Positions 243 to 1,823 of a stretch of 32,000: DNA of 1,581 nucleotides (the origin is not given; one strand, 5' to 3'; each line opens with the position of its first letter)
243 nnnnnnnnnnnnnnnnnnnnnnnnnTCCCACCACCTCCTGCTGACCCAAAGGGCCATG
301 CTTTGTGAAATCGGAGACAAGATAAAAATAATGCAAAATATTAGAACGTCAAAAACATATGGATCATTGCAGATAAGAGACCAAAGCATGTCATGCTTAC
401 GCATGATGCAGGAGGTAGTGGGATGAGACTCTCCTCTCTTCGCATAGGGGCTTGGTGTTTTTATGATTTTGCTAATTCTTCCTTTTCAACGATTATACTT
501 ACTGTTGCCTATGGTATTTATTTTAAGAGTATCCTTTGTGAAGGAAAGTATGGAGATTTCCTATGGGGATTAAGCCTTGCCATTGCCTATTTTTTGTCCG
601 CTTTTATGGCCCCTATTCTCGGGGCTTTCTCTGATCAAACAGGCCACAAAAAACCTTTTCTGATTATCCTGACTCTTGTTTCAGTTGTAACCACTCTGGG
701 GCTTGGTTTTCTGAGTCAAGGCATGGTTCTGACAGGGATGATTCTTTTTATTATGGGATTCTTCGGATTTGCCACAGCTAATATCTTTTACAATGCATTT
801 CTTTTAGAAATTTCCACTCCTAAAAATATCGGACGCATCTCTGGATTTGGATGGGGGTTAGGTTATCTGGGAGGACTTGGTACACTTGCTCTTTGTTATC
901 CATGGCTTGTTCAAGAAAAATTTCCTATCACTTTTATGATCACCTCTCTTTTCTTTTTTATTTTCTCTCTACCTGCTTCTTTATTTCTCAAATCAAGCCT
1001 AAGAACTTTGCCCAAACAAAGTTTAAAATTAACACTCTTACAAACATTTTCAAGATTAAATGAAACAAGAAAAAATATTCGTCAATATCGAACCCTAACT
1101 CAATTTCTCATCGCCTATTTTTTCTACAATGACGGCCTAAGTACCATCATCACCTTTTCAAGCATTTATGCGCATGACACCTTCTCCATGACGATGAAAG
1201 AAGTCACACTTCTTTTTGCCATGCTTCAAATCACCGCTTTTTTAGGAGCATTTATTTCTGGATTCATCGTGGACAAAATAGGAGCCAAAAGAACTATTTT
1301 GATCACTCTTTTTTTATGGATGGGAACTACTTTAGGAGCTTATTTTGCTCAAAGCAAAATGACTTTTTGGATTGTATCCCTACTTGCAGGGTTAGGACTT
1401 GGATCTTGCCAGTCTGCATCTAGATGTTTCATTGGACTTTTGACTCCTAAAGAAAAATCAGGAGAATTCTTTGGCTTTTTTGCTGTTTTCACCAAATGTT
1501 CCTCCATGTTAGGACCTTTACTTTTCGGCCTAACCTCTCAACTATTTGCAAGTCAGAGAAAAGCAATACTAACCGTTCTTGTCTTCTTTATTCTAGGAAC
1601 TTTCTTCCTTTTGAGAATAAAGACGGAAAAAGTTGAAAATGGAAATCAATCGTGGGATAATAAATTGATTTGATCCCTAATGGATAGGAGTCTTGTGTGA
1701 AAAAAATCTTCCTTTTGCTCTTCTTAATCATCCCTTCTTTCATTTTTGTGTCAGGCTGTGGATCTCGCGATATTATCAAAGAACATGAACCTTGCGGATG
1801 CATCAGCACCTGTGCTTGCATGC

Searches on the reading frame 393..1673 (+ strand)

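Call 49: search_protein_families(library=pfam, proteins=[window:393-1673:+], max_evalue=0.001)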
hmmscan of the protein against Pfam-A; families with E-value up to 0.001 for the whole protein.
window:393-1673:+ (426 aa): 5 families
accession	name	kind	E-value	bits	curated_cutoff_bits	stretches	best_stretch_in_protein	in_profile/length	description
PF11700.14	ATG22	-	1.2e-48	166.5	24.1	2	147-414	191-477/482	Vacuole effluxer Atg22 like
PF07690.21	MFS_1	-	4.2e-25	88.8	33.4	2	239-414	2-177/347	Major Facilitator Superfamily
PF12832.13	MFS_1_like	-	1.5e-10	41.2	25.2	2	238-333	4-99/373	MFS_1 like family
PF13347.12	MFS_2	-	3.4e-09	36.2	27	1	36-382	16-381/427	MFS/sugar transport protein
PF00083.30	Sugar_tr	-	1.1e-06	28.2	22.3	1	267-406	44-186/452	Sugar (and other) transporter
